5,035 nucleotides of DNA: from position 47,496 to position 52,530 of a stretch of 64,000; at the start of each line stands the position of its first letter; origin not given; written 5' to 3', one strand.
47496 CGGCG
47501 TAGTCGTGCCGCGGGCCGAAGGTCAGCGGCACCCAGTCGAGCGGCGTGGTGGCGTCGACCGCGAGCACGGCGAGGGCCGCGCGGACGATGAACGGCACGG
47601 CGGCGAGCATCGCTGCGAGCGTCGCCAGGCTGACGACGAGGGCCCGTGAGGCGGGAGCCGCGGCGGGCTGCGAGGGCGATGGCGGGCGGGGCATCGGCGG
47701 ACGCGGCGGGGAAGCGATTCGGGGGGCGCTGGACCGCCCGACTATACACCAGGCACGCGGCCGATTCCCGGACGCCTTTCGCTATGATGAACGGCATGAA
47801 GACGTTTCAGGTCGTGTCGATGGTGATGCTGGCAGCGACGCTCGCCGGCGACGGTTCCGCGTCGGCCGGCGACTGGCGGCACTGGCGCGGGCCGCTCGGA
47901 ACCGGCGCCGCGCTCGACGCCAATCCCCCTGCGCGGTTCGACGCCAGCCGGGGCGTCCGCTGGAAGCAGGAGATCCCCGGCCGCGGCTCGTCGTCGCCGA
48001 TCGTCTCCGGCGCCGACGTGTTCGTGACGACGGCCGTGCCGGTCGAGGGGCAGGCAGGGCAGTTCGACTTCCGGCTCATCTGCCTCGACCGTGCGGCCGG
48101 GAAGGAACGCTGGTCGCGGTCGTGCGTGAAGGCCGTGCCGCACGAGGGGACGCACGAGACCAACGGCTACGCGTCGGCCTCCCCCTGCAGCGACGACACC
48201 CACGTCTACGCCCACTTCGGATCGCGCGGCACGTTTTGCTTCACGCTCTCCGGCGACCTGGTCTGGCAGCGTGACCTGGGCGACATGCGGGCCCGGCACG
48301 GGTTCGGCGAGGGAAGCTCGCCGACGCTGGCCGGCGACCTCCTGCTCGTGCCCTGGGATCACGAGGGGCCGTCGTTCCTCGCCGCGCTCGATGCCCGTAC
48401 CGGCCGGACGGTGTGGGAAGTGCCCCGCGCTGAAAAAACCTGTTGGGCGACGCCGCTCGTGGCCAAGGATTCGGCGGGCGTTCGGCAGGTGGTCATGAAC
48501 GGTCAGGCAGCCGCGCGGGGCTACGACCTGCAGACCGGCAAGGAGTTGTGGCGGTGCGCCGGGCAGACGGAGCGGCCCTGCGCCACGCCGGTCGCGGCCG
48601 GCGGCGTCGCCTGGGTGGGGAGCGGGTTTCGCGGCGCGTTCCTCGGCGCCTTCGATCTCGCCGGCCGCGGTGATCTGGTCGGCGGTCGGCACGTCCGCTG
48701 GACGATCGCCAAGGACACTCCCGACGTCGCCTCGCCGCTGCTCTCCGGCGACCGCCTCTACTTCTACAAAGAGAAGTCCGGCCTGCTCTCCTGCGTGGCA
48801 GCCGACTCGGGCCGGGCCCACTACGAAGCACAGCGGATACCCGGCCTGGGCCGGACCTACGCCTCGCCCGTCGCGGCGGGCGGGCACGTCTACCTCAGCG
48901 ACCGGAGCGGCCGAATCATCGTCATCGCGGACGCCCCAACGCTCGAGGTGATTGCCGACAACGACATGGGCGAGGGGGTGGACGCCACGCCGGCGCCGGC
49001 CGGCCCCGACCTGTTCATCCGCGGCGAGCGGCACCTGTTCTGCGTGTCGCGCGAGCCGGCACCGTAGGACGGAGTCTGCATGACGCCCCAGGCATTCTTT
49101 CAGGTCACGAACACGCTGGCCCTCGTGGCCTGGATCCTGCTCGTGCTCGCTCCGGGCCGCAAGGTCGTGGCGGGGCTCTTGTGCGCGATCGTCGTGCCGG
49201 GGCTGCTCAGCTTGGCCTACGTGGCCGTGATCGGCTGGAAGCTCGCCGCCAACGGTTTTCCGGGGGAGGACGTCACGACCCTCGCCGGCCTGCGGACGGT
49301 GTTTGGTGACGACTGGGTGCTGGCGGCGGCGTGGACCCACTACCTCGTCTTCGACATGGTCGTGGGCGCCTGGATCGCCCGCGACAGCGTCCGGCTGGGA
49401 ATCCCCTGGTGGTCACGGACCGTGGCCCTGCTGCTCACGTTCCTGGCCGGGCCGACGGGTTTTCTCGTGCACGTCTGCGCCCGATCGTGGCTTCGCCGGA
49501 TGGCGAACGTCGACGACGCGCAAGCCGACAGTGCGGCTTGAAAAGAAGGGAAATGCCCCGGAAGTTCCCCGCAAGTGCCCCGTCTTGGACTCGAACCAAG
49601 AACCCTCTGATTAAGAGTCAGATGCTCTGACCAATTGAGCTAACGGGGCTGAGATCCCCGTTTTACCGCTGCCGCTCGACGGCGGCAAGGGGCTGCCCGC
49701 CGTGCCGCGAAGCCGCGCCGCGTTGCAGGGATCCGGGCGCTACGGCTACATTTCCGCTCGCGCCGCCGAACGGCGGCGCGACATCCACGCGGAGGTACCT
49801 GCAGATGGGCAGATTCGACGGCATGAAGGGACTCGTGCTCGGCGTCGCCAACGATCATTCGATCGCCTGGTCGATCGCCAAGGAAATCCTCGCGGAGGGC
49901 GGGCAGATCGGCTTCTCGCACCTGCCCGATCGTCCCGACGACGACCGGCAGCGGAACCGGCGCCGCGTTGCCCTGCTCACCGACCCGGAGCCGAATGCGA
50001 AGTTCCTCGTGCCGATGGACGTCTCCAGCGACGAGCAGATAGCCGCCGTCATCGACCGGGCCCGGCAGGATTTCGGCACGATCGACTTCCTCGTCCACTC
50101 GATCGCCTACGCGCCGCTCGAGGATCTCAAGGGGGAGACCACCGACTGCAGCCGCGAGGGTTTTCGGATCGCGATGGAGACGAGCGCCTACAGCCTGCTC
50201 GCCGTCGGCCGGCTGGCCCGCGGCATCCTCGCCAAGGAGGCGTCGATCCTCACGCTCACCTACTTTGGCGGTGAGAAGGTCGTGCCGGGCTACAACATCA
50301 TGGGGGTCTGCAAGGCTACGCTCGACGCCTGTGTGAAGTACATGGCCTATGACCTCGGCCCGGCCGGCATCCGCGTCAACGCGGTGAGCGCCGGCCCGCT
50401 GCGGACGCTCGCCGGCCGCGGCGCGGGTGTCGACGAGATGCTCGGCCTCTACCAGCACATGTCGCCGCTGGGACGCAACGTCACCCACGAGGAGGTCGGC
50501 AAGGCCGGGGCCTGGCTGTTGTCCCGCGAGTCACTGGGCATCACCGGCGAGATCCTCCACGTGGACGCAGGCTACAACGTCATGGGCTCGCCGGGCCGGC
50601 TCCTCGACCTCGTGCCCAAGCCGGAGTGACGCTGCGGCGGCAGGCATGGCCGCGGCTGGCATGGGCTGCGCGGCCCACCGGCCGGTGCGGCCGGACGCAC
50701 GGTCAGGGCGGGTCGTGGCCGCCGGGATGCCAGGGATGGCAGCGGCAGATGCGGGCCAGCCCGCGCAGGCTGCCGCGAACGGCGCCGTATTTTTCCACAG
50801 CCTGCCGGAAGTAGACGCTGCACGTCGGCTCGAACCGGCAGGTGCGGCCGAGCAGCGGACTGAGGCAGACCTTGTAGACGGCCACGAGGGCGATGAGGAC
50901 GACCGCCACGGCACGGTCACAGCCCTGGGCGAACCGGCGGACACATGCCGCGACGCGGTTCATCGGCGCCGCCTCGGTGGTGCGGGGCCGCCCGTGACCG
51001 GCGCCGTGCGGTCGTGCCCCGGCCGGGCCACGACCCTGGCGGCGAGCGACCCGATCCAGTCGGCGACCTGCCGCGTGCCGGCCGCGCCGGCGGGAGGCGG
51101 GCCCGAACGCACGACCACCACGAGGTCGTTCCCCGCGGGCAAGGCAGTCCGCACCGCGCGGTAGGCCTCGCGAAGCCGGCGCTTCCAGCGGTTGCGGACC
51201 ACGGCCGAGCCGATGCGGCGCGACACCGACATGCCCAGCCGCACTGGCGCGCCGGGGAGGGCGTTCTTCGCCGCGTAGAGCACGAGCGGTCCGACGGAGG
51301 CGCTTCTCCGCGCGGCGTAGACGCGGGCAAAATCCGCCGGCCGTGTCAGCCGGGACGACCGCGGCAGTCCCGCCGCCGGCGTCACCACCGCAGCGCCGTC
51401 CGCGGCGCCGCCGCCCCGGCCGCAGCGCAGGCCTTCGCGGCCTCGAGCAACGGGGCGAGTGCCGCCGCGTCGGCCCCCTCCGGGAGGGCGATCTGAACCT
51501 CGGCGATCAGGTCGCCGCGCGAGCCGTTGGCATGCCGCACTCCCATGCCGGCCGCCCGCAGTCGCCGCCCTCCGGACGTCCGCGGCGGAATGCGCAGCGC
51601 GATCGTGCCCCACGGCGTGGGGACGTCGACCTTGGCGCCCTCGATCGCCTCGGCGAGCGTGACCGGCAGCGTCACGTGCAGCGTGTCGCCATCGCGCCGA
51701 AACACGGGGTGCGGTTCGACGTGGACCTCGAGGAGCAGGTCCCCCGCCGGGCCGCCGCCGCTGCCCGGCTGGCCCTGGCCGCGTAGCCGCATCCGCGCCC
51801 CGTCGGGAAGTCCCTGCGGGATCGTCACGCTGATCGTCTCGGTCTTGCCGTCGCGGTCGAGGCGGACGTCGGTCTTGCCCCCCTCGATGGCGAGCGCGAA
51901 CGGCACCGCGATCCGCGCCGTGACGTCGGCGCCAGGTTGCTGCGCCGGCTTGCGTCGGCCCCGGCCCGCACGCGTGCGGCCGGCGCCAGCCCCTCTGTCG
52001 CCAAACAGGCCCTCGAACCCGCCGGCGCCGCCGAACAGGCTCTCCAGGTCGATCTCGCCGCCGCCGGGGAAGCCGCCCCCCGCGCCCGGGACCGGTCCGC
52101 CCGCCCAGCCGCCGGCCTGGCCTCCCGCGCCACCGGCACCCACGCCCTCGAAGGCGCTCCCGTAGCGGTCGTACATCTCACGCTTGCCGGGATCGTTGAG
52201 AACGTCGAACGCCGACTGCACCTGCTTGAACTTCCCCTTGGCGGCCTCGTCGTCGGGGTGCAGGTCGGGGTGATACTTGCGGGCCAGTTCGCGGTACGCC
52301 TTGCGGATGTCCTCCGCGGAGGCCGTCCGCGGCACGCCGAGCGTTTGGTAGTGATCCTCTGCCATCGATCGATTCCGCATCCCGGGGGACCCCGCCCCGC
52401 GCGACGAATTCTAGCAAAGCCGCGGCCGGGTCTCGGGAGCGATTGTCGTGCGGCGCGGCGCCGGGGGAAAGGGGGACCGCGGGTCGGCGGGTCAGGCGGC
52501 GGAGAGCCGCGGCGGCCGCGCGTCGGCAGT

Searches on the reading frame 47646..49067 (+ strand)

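Call 47: search_protein_families(library=pfam, proteins=[window:47646-49067:+], max_evalue=0.0001)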
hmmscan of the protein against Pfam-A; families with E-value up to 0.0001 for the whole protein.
window:47646-49067:+ (473 aa): 3 families
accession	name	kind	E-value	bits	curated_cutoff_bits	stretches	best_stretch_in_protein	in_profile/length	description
PF13360.13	PQQ_2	-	3.6e-20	73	27.6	2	202-426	12-221/233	Outer membrane protein assembly factor BamB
PF13570.13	Beta-prop_ACSF4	-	6.3e-06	26.2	133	1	104-420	41-320/329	Beta-alanine-activating enzyme, beta-propeller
PF01011.28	PQQ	-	9.9e-05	21.7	26.7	0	206-260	30-84/595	Glucose/ethanol/alcohol dehydrogenase, beta-propeller domain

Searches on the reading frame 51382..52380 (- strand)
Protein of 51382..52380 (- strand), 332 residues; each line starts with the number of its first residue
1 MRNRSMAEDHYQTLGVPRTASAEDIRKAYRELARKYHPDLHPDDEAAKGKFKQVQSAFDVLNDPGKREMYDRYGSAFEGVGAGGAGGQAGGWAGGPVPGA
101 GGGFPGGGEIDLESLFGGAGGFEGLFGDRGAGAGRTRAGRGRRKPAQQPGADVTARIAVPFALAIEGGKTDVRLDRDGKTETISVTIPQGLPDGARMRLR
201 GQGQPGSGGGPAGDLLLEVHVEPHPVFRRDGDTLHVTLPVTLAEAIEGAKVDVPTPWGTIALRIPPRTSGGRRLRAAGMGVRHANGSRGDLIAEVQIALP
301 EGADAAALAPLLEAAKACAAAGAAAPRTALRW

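Call 47: search_protein_families(library=pfam, proteins=[window:51382-52380:-], max_evalue=0.0001)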
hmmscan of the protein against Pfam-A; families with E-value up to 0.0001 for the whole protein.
window:51382-52380:- (332 aa): 2 families
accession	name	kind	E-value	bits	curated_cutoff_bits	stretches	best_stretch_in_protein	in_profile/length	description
PF01556.23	DnaJ_C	-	2.5e-40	138.4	26.6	1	154-300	2-152/152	DnaJ C terminal domain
PF00226.36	DnaJ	-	1.3e-24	86.5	27.8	1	9-71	1-63/63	DnaJ domain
